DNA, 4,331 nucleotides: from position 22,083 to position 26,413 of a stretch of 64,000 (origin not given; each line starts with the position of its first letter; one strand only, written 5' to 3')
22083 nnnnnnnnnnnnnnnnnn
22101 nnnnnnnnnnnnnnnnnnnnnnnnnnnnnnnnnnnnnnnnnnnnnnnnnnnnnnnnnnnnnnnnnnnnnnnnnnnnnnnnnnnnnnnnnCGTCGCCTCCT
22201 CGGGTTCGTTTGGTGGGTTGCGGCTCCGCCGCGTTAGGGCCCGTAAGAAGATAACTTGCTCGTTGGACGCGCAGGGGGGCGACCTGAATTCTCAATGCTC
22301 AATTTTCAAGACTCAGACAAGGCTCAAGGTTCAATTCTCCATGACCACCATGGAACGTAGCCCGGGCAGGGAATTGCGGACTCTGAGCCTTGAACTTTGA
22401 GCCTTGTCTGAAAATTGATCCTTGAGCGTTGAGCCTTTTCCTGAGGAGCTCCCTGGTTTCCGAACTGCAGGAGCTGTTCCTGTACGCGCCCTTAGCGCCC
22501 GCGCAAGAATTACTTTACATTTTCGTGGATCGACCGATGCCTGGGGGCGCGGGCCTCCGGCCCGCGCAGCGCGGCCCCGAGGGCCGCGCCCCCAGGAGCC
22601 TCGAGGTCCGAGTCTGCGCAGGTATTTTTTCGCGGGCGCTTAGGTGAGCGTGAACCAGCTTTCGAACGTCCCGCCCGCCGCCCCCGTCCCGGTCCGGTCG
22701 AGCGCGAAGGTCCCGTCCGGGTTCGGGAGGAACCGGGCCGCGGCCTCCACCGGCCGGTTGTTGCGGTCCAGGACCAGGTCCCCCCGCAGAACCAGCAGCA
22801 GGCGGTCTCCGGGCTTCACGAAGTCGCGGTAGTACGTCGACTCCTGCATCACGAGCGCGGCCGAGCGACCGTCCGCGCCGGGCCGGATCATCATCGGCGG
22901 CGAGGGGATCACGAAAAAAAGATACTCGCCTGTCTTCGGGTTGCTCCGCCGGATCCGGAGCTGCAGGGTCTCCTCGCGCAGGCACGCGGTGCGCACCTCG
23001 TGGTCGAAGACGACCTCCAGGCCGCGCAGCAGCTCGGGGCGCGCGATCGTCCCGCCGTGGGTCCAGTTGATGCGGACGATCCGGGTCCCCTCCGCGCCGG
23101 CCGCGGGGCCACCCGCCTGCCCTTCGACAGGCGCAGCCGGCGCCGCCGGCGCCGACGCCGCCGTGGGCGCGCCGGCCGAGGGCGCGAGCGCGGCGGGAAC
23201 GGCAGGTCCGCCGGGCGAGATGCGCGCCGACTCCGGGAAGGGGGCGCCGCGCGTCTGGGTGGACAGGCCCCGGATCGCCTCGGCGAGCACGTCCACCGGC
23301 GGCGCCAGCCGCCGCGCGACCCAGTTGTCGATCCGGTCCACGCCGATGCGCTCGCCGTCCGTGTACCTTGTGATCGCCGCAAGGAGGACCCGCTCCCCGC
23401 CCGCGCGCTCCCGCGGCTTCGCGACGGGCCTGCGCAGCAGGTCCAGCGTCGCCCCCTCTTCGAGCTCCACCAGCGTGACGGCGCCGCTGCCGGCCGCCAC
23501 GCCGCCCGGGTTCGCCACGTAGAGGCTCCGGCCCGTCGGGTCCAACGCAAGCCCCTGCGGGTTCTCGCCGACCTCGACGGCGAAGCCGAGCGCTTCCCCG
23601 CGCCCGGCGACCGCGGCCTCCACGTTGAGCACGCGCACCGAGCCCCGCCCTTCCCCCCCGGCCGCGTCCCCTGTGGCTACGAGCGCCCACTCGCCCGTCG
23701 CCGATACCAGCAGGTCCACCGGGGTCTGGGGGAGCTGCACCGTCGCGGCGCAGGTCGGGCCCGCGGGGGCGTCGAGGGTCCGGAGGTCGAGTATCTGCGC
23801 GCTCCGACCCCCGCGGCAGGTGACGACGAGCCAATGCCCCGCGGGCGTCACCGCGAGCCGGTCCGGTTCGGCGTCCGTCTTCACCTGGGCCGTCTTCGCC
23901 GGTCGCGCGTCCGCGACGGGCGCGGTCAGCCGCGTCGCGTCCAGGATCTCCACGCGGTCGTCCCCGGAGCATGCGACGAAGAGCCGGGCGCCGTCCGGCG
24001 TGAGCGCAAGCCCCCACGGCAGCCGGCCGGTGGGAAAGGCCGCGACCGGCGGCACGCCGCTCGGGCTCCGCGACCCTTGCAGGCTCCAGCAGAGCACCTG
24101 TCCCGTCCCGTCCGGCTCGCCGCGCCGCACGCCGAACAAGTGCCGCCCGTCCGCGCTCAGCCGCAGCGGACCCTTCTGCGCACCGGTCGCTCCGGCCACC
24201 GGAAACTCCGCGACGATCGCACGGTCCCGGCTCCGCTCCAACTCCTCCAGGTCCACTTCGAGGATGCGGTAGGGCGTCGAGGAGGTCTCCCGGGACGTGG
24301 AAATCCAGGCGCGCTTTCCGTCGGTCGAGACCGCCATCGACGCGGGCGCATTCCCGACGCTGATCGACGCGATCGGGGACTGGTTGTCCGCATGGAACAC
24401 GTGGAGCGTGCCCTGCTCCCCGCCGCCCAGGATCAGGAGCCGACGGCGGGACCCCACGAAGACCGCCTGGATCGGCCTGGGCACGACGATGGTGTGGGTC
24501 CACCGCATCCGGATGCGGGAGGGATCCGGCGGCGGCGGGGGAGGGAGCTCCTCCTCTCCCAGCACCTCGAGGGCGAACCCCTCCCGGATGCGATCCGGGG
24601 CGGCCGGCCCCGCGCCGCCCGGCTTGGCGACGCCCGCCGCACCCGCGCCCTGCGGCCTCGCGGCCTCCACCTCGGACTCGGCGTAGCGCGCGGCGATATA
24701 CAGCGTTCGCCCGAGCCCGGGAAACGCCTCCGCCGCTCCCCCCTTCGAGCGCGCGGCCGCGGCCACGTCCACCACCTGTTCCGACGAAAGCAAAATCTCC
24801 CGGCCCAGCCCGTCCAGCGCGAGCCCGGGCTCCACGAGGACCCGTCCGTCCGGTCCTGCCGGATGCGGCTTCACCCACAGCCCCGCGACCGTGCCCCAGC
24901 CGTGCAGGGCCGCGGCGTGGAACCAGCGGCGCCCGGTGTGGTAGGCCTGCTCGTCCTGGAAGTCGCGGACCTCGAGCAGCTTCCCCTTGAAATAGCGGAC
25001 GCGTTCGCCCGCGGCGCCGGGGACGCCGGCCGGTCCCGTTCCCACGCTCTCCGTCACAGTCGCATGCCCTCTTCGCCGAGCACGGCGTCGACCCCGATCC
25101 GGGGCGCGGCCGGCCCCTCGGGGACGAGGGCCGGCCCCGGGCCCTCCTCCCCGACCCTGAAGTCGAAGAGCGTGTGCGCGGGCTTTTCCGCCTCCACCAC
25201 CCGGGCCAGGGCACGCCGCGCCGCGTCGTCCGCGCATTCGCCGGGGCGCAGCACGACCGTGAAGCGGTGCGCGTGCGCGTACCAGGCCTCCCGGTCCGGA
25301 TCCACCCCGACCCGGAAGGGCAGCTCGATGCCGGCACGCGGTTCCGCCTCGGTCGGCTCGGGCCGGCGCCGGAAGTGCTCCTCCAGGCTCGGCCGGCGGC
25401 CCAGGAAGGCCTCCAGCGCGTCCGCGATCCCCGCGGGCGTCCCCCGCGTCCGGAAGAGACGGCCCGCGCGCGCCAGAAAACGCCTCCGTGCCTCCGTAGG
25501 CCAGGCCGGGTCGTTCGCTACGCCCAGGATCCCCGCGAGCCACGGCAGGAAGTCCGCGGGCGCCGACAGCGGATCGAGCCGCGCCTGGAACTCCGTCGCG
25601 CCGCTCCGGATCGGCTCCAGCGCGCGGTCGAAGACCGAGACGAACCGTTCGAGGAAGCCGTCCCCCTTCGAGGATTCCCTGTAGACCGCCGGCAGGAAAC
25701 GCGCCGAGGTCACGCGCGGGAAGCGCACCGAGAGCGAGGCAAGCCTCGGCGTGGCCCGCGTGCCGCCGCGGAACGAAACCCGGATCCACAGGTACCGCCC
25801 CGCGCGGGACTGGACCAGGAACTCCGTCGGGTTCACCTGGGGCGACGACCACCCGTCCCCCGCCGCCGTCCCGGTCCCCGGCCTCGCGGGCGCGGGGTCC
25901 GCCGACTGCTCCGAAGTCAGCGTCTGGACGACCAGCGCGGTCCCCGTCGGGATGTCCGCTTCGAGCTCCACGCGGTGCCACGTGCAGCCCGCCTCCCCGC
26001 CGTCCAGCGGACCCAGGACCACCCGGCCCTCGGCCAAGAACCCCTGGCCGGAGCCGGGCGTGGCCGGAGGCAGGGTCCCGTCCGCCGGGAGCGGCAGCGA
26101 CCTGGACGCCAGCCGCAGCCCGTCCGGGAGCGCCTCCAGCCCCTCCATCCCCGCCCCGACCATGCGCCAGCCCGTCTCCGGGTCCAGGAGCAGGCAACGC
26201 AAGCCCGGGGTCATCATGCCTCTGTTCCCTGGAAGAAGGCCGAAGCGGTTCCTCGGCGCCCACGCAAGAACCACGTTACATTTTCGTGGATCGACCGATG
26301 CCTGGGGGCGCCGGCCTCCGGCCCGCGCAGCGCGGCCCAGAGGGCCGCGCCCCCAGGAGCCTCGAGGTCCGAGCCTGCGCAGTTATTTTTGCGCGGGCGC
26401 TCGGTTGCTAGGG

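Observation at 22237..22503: Family of ~270-bp low-GC hairpin MITEs with three copies, all inside or adjacent to the CIS-like island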

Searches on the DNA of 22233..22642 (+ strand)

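Call 66: search_dna_similar(query=window:22233-22642:+, collection=plasmids, mode=distant, max_evalue=0.01, max_rows=10)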
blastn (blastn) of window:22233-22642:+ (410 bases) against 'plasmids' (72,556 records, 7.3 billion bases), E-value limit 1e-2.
No match.
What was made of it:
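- Tried and rejected: Plasmid search. blastn of copy 1 plus D2-1 against plasmids found no match (call 66).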

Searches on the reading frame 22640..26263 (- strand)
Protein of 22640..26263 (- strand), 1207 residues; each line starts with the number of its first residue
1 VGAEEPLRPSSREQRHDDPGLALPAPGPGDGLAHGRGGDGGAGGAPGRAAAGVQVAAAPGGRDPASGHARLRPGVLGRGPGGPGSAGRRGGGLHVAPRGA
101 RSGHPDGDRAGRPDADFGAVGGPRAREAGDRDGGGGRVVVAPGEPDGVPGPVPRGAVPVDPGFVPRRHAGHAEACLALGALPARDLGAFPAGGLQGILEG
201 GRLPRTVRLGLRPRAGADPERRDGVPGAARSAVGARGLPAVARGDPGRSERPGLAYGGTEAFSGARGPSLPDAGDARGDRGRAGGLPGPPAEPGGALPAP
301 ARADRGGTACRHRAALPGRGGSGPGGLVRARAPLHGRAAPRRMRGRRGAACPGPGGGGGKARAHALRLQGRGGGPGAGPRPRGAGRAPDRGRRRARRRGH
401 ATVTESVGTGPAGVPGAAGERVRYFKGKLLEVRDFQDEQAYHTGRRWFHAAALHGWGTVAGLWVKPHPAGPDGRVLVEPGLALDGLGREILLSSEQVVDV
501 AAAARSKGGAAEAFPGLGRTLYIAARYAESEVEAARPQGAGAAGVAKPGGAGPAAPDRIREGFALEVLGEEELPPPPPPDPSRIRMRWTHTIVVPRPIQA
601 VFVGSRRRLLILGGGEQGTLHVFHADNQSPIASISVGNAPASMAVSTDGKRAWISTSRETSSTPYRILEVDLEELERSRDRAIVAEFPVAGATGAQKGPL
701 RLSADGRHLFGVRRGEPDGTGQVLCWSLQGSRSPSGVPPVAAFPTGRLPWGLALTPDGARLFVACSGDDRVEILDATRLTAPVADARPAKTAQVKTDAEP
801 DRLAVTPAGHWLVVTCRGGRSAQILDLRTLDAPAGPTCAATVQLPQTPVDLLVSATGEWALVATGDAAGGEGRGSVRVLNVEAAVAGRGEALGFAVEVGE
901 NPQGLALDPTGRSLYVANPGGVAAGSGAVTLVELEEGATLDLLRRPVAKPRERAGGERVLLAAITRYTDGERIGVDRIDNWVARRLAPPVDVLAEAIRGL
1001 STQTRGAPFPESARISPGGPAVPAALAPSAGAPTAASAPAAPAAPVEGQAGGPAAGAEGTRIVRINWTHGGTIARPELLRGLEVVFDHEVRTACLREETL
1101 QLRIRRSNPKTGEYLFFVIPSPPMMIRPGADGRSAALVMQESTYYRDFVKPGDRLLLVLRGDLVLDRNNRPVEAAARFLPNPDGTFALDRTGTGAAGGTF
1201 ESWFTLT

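Call 12: search_protein_families(library=pfam, proteins=[window:22640-26263:-], max_evalue=0.01)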
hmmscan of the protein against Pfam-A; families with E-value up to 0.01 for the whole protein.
window:22640-26263:- (1207 aa): 2 families
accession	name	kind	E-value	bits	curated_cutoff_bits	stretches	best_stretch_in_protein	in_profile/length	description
PF10282.15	Lactonase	-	7.9e-05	22.4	21.7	0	637-775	190-319/344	Lactonase, 7-bladed beta-propeller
PF23414.1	Beta-prop_EML_2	-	0.00051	19.9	90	0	750-826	2-67/266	Echinoderm microtubule-associated protein second beta-propeller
